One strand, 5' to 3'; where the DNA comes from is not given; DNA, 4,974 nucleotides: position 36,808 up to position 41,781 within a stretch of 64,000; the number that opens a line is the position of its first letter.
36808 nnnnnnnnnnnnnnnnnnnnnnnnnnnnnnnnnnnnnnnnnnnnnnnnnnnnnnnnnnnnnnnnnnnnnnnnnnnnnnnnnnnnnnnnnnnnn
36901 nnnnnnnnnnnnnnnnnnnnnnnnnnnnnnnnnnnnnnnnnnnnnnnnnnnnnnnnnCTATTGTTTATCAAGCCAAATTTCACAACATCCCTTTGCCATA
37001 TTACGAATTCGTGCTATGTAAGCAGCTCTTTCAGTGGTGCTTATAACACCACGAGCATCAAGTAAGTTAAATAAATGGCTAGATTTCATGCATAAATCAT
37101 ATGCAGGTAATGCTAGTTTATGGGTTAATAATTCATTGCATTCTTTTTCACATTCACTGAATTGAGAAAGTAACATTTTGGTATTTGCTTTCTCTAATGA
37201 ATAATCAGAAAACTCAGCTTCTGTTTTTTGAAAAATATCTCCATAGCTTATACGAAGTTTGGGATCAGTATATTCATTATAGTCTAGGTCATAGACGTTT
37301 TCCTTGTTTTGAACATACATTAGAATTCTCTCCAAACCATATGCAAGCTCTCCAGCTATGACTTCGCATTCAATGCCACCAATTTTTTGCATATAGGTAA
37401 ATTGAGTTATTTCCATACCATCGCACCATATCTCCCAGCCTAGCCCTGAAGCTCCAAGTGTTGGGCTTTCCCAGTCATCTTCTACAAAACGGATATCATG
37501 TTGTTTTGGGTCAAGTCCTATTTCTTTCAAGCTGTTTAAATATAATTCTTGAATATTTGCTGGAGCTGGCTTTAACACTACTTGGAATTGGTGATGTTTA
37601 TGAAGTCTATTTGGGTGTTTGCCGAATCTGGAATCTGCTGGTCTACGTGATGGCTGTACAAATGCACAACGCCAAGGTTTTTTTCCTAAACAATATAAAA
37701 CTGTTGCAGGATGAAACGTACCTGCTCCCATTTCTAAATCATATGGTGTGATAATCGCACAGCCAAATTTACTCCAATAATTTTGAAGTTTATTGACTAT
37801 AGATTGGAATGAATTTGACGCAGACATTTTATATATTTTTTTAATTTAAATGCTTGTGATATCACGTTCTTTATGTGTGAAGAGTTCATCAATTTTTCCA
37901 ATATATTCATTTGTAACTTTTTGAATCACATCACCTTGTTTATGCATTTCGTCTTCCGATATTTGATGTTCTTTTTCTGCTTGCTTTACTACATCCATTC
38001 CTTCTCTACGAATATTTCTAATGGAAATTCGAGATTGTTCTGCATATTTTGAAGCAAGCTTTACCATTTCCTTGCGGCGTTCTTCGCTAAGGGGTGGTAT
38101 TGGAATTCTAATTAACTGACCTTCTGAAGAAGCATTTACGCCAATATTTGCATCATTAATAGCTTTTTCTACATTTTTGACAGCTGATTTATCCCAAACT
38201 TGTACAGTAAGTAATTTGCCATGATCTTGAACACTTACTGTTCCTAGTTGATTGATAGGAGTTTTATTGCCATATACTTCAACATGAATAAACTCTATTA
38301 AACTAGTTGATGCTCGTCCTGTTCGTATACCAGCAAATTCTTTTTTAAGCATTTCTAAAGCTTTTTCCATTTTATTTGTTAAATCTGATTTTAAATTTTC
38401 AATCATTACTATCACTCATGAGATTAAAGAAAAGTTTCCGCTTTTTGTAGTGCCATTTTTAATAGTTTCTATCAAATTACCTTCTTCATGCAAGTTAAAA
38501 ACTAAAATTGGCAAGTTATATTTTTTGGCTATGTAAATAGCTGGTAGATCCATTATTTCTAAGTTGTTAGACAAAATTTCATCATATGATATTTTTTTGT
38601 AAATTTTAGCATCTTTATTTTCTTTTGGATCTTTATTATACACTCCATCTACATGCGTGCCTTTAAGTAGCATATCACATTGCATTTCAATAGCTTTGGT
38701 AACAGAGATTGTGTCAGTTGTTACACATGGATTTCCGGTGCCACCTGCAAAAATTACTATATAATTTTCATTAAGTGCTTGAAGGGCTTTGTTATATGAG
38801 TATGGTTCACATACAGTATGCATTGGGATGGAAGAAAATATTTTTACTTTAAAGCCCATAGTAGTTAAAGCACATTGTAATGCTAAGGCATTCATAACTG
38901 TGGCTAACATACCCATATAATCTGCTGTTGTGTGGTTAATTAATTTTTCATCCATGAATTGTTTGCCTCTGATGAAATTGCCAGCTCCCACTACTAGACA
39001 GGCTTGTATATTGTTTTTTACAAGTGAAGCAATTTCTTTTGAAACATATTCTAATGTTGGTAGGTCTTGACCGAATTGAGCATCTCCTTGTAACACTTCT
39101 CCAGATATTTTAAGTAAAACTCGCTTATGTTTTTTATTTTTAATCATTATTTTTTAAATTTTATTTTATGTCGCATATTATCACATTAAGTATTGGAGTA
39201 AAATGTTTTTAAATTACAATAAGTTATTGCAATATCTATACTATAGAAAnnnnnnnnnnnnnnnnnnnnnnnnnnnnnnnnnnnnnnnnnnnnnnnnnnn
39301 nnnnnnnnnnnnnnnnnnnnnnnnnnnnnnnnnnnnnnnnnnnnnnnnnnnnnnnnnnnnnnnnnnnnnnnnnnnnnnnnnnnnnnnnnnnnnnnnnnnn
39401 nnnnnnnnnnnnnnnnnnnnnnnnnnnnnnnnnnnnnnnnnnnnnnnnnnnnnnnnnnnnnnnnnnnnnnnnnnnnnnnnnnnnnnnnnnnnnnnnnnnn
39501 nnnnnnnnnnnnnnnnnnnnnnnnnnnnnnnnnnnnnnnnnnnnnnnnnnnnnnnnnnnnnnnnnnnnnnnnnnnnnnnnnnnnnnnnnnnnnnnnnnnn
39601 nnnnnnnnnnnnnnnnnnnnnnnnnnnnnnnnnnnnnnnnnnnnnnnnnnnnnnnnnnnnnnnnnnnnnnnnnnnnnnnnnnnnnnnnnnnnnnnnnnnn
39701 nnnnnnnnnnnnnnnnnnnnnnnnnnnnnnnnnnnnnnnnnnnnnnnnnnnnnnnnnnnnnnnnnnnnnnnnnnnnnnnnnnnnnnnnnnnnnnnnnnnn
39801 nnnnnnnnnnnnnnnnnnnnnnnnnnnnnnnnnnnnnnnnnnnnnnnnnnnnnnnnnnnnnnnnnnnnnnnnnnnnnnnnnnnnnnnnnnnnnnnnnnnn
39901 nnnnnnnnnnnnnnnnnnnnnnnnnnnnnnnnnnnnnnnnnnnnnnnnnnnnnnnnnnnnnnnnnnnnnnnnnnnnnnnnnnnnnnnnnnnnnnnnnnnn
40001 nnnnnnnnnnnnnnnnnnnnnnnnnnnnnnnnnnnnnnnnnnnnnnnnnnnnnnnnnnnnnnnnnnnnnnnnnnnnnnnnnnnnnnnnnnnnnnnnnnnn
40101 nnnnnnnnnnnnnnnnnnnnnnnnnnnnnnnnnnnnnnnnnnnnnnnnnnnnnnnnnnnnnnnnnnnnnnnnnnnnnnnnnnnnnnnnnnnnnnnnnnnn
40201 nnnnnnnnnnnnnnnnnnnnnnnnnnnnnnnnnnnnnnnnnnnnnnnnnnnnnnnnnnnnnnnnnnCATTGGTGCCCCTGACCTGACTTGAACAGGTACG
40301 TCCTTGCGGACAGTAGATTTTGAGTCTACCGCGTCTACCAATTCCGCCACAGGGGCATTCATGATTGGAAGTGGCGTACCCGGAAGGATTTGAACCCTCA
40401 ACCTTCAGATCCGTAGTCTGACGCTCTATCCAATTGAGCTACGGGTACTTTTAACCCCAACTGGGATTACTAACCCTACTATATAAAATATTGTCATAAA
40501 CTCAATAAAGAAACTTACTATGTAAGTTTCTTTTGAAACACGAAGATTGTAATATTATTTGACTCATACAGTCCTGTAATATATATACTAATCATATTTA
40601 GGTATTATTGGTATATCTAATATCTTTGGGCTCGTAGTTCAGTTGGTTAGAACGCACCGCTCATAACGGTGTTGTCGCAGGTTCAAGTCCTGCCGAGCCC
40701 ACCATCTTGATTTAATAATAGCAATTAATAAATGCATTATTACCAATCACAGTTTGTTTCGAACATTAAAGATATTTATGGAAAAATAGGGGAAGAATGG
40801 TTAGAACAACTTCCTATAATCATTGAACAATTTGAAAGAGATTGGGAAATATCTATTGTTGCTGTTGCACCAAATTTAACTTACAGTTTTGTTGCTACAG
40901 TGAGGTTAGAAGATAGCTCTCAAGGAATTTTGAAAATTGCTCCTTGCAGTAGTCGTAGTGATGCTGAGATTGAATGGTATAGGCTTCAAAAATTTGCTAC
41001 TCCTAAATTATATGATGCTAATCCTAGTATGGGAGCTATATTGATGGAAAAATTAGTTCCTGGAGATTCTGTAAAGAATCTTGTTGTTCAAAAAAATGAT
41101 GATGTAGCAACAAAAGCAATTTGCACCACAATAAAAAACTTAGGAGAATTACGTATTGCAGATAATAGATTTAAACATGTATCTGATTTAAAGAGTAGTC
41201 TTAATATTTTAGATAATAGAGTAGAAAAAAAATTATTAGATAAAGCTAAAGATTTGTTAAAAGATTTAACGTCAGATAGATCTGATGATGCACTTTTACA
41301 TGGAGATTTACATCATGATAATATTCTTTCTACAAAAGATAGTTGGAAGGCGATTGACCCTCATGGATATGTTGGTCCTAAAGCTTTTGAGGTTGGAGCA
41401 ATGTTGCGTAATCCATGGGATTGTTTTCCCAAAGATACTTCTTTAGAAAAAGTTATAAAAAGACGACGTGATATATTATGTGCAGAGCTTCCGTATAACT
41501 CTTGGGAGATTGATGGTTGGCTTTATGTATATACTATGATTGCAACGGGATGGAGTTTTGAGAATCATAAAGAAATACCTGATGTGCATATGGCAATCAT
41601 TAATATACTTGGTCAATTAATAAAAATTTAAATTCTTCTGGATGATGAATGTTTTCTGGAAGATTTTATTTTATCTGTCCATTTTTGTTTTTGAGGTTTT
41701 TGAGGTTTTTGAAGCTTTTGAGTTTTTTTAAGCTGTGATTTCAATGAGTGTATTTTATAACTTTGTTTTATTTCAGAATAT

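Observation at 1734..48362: Family of TA-flanked palindromic MITE-like elements, at least nine copies in 64 kb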

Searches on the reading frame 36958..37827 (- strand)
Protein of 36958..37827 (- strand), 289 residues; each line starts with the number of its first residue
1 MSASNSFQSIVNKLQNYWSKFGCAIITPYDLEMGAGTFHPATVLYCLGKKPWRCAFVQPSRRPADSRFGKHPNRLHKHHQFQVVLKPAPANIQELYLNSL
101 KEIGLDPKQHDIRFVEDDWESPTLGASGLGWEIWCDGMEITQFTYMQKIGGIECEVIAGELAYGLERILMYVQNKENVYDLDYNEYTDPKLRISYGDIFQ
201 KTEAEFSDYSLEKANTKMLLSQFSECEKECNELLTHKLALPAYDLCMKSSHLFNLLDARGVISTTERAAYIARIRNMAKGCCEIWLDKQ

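Call 75: search_protein_families(library=pfam, proteins=[window:36958-37827:-], max_evalue=0.00001)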
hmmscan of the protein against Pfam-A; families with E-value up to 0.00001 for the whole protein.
window:36958-37827:- (289 aa): 1 family
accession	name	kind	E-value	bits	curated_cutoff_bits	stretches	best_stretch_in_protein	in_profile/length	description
PF02091.20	tRNA-synt_2e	-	1.6e-136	454.5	27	1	7-288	1-276/278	Glycyl-tRNA synthetase alpha subunit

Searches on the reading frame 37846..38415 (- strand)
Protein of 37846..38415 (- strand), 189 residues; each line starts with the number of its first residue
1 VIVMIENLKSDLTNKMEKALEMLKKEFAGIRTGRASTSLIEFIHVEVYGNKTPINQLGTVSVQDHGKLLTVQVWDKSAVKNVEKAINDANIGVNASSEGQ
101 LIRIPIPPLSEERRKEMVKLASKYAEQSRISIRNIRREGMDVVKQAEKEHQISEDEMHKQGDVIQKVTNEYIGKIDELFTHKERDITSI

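Call 75: search_protein_families(library=pfam, proteins=[window:37846-38415:-], max_evalue=0.00001)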
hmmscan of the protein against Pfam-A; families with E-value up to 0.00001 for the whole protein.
window:37846-38415:- (189 aa): 1 family
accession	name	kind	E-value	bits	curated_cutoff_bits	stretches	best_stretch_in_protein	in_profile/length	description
PF01765.24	RRF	-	1.4e-59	201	29.7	1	23-186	1-163/164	Ribosome recycling factor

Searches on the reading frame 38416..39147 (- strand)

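Call 75: search_protein_families(library=pfam, proteins=[window:38416-39147:-], max_evalue=0.00001)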
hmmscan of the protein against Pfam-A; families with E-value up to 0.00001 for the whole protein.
window:38416-39147:- (243 aa): 1 family
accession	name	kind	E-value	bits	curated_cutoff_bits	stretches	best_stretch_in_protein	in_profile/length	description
PF00696.33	AA_kinase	-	8e-34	117.8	24.9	1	8-218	1-234/234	Amino acid kinase family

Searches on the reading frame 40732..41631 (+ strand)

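Call 51: search_protein_families(library=pfam, proteins=[window:40732-41631:+])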
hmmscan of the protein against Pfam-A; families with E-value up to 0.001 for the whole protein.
window:40732-41631:+ (299 aa): 3 families
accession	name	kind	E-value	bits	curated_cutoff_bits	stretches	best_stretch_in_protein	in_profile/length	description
PF04655.20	APH_6_hur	-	1.8e-22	80.3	27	1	51-275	15-248/252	Aminoglycoside/hydroxyurea antibiotic resistance kinase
PF01636.29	APH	-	0.00023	21.4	23.2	1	66-209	24-193/239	Phosphotransferase enzyme family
PF03881.20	Fructosamin_kin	-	0.00044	20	22.4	1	165-222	170-225/288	Fructosamine kinase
